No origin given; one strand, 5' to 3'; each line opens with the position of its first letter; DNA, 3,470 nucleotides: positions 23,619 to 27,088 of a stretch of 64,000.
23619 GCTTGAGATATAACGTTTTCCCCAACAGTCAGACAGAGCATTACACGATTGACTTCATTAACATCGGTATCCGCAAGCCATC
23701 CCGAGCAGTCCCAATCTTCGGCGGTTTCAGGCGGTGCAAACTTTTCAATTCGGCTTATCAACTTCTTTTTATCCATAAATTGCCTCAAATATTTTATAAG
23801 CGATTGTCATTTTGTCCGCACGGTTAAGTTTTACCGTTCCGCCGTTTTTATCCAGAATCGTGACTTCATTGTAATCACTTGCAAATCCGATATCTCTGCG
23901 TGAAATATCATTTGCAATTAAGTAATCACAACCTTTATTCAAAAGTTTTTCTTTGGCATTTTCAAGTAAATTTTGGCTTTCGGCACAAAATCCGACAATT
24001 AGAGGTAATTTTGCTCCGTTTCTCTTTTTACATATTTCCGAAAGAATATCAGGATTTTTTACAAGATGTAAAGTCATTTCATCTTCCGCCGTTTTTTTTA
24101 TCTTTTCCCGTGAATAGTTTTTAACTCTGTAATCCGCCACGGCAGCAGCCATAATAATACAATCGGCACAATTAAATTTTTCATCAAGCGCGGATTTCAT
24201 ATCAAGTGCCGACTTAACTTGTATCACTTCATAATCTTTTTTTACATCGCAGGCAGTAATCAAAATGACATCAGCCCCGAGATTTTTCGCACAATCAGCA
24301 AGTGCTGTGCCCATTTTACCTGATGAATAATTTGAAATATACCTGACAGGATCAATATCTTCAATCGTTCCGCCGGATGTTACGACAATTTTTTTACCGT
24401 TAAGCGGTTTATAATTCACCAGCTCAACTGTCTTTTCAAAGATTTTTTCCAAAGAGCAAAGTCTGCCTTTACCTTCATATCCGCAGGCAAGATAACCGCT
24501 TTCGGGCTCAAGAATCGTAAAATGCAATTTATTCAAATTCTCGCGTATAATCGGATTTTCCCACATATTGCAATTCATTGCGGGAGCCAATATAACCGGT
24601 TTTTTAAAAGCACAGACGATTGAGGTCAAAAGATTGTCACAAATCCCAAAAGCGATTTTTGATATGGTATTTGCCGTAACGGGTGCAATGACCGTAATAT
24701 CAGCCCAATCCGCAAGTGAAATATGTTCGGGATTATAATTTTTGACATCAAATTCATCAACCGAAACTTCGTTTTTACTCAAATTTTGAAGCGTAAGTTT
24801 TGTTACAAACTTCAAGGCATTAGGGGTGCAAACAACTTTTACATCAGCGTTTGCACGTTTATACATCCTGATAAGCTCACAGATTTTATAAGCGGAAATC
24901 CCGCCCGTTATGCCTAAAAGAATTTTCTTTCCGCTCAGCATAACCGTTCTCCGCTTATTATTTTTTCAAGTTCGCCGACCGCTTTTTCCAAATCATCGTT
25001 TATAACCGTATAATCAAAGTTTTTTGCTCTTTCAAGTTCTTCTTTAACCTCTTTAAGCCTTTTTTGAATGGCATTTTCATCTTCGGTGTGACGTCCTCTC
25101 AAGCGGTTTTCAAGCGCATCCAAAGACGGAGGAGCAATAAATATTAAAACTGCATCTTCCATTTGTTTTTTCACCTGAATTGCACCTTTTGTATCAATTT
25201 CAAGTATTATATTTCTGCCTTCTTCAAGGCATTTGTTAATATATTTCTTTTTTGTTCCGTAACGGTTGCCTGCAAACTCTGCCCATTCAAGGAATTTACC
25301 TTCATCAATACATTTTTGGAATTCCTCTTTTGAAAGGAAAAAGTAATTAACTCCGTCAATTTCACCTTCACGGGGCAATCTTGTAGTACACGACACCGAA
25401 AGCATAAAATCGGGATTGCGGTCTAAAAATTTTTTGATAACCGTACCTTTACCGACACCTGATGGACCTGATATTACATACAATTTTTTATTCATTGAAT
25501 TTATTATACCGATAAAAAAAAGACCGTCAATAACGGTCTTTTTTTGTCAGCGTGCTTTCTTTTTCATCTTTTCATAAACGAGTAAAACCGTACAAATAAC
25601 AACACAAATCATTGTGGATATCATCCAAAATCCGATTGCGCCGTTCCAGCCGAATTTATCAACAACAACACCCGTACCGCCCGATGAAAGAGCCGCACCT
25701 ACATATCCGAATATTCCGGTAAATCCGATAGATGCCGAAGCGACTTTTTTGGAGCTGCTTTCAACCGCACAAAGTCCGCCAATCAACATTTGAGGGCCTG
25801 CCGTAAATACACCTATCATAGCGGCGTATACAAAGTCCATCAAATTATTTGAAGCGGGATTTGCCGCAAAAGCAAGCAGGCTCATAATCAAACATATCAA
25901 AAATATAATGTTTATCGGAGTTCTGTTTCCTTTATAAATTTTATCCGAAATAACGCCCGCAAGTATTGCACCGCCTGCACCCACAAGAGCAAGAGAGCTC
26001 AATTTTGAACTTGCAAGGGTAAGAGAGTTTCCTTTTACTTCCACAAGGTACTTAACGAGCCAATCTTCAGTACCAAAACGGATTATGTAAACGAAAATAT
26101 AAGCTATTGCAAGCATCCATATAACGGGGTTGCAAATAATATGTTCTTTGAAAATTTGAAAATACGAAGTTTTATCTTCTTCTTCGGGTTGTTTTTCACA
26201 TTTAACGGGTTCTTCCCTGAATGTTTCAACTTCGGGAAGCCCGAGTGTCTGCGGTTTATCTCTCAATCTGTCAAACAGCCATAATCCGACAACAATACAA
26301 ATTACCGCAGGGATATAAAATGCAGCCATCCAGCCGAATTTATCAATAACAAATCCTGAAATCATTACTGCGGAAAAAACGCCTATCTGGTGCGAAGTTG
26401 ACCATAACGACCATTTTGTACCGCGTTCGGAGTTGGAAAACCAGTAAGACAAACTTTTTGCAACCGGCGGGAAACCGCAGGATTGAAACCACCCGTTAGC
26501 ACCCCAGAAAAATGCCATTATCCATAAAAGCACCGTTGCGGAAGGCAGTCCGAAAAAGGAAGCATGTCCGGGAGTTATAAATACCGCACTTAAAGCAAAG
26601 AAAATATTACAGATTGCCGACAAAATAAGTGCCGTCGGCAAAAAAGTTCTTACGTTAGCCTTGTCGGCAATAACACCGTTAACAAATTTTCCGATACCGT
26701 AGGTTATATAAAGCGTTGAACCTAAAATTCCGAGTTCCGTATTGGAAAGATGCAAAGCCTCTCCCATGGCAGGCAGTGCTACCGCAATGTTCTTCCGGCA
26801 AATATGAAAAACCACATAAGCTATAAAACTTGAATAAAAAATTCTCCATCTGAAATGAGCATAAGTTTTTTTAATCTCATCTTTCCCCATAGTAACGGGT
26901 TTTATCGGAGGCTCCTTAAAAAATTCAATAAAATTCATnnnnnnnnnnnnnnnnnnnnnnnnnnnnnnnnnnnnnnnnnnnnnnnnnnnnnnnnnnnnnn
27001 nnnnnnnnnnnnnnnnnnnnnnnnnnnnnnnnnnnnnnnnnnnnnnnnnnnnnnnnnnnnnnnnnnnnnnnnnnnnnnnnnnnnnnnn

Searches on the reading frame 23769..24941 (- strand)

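Call 47: search_protein_families(library=pfam, proteins=[window:23769-24941:-], max_evalue=0.001)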
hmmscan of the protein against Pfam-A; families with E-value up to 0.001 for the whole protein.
window:23769-24941:- (390 aa): 2 families
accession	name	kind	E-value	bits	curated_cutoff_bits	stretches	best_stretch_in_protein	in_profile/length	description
PF04127.22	DFP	-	1.8e-66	223.9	22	1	180-363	1-186/186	DNA/pantothenate metabolism flavoprotein C-terminal domain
PF02441.25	Flavoprotein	-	4.9e-35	121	22.7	1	5-173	1-160/162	Flavoprotein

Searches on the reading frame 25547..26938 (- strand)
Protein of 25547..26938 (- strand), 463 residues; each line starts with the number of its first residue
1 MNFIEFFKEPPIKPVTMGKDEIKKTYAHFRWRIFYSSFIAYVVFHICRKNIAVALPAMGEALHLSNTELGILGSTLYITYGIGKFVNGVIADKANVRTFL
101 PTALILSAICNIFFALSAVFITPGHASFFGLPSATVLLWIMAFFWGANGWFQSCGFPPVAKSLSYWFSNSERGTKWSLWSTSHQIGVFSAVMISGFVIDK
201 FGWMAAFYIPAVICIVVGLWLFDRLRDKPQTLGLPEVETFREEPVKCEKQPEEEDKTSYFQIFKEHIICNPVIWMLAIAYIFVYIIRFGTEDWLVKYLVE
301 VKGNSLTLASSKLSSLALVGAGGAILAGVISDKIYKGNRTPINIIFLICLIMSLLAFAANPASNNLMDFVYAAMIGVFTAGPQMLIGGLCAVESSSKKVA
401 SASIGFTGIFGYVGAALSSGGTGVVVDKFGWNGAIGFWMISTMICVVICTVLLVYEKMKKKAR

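Call 47: search_protein_families(library=pfam, proteins=[window:25547-26938:-], max_evalue=0.001)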
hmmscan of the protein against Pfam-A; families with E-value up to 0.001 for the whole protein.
window:25547-26938:- (463 aa): 1 family
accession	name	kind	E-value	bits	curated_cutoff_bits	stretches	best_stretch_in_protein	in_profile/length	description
PF07690.21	MFS_1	-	4.7e-51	174.2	33.4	1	38-418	2-346/347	Major Facilitator Superfamily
